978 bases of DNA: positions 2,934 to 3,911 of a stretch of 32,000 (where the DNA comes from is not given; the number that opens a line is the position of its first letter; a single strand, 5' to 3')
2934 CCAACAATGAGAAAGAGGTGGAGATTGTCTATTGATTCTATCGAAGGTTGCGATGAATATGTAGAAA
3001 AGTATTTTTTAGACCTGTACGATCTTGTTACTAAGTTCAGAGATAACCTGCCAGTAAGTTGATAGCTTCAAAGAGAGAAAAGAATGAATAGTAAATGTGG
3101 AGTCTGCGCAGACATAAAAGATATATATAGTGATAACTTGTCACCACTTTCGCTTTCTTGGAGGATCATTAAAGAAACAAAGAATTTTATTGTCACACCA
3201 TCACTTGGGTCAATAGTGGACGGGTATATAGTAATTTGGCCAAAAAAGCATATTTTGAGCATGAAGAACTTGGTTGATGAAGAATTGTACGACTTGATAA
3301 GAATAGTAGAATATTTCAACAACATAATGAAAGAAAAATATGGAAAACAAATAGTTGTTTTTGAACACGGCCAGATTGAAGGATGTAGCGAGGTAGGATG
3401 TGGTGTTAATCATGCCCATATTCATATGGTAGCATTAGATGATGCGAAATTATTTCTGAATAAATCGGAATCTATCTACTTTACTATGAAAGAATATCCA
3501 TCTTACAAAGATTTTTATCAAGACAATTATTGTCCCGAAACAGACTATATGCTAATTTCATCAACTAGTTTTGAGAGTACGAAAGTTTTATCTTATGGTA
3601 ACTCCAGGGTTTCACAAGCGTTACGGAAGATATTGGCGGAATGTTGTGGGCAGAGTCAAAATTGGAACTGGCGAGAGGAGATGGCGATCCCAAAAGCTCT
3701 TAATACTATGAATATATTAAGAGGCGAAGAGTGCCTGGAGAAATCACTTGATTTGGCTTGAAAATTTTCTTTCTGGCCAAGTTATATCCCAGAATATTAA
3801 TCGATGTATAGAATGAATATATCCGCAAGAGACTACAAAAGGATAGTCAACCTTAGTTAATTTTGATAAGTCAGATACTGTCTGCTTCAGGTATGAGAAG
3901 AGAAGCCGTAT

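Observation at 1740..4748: AT-rich Nudix / 2TM-protein / HIT / 301-aa-orphan cassette directly behind an RND 3'-end copy: candidate uncharacterised nucleotide-centred (defence-like) module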

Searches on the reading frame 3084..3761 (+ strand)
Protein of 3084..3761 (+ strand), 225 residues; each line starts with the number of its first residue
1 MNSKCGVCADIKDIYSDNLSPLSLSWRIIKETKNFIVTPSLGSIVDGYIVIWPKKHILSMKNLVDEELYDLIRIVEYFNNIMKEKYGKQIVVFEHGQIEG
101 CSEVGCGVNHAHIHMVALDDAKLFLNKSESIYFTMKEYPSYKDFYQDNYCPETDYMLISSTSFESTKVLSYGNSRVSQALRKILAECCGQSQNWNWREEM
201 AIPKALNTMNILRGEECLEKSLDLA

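Call 3: search_protein_families(library=pfam, proteins=[window:3084-3761:+], max_evalue=1)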
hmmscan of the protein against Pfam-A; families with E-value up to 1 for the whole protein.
window:3084-3761:+ (225 aa): 3 families
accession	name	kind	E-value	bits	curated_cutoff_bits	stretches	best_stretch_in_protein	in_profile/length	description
PF11969.13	DcpS_C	-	8.5e-06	26.7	24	1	28-126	16-110/114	Scavenger mRNA decapping enzyme C-term binding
PF01230.28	HIT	-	2.7e-05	25.1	21.5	1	28-119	8-96/98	HIT domain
PF20336.3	DUF6631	-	0.14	12.4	27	1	164-194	67-97/157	Family of unknown function (DUF6631)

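Call 4: search_protein_families(library=padloc, proteins=[window:3084-3761:+], max_evalue=1)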
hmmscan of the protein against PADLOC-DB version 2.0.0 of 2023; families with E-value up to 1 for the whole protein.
window:3084-3761:+ (225 aa): 0 families

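Call 5: search_protein_families(library=ncbifam, proteins=[window:3084-3761:+], max_evalue=1)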
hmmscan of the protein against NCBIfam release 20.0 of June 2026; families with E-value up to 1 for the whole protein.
window:3084-3761:+ (225 aa): 0 families

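Call 9: find_encoding_contigs(protein=window:3084-3761:+, flank=10000, max_places=10)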
Protein window:3084-3761:+ (225 aa): 2 contigs read that carry it; 2 places shown.
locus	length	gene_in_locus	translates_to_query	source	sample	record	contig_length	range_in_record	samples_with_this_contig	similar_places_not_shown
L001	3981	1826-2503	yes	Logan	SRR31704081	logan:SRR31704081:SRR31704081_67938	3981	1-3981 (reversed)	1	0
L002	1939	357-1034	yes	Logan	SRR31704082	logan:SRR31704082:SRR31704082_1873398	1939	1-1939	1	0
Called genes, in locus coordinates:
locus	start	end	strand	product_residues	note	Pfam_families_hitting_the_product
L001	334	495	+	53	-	-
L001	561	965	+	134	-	PF00293:NUDIX, PF14815:NUDIX_4 (weak)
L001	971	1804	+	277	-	-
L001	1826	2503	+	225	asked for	PF11969:DcpS_C (faint)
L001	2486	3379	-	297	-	-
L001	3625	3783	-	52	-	-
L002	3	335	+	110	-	?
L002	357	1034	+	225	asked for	PF11969:DcpS_C (faint)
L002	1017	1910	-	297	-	-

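Call 50: search_solved_structures(query=A4, max_evalue=1, show_alignments=2)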
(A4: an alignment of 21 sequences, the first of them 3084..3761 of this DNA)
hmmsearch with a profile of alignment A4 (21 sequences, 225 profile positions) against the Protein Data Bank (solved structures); distinct sequences matched with E-value up to 1: 58.
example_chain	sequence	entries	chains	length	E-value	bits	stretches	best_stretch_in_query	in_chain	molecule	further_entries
8ro2_L1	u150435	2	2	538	2.5e-13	53.4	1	46-211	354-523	CWF19-like protein 1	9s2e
3imi_A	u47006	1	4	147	1.3e-10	44.5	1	18-151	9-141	HIT family protein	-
1y23_A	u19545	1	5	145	8.8e-10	41.8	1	16-152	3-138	Histidine triad protein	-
1fhi_A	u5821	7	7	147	1.7e-08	37.5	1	49-131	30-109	FRAGILE HISTIDINE TRIAD PROTEIN | FRAGILE HISTIDINE PROTEIN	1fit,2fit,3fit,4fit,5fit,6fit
9uch_A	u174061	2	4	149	1.9e-08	37.4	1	49-130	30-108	Bis(5'-adenosyl)-triphosphatase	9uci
3l7x_A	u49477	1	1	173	7.1e-08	35.5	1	18-128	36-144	Putative Hit-like protein involved in cell-cycle regulation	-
4egu_A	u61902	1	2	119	1e-07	35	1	19-125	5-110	histidine triad (HIT) protein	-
1ems_A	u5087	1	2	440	1.8e-07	34.2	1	32-129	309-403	NIT-FRAGILE HISTIDINE TRIAD FUSION PROTEIN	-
3p0t_A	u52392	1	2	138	3.3e-07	33.3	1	18-129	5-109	Uncharacterized protein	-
7q2u_AAA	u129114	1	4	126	4.1e-07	33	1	19-122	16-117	Histidine triad nucleotide-binding protein 1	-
3o1x_A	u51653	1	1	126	5.1e-07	32.7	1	19-122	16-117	Histidine triad nucleotide-binding protein 1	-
3ksv_A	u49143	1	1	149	6e-07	32.5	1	19-130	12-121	Uncharacterized protein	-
3oj7_A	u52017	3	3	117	6.1e-07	32.5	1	19-122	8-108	Putative histidine triad family protein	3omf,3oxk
3rhn_A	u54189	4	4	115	6.2e-07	32.4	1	19-122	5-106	HISTIDINE TRIAD NUCLEOTIDE-BINDING PROTEIN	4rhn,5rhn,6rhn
1rzy_A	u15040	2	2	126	6.7e-07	32.3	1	19-122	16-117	Histidine triad nucleotide-binding protein 1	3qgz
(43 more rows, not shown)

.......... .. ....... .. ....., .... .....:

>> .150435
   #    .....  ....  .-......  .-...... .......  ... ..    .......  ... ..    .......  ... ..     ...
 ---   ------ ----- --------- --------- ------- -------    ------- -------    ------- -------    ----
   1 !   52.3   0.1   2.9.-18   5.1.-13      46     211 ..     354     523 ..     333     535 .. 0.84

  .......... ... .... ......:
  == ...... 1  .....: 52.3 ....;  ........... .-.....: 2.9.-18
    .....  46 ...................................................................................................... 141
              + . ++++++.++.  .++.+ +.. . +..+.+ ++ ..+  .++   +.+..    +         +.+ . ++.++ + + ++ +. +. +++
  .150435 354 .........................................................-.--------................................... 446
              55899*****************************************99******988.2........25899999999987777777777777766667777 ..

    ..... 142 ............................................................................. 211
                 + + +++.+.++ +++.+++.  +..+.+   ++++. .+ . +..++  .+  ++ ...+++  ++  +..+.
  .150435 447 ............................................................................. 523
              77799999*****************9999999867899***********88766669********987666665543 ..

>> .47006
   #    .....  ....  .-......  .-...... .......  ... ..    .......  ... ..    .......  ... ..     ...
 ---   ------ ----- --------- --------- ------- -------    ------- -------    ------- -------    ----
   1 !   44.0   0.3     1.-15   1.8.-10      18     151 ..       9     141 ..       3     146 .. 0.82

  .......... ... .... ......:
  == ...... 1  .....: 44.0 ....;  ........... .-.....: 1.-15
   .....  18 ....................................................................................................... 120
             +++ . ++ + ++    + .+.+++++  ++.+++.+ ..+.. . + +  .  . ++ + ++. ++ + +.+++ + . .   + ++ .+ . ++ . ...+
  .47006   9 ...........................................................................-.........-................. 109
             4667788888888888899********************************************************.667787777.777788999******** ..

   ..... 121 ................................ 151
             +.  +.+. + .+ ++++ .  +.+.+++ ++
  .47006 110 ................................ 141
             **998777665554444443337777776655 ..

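Call 52: search_protein_families(library=phrogs, proteins=[window:3084-3761:+], max_evalue=0.1)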
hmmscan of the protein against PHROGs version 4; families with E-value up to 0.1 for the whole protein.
window:3084-3761:+ (225 aa): 3 families
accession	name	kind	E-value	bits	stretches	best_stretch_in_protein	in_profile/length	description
phrog_23000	-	unknown function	1.1e-15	59.5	1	2-208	6-205/214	-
phrog_19494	-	unknown function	0.00054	21.1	1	24-116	13-102/120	-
phrog_12043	-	unknown function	0.008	16.9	1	30-68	9-47/58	-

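Call 99: find_related_loci(query=A4, collection=viral_contigs, flank=5000)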
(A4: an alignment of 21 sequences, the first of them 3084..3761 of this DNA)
Query A4 (225 aa) in viral_contigs; peptide patterns used: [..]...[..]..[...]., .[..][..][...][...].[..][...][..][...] (x = any residue, [..] = any of these).
69 stretches matched a pattern, but none encodes a relative of the query by tblastn (E <= 1e-3).

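Call 101: search_dna_similar(query=window:3084-3761:+, collection=phages, mode=protein, max_evalue=0.001, max_rows=20)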
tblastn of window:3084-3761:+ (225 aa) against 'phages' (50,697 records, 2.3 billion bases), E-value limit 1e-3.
No match.
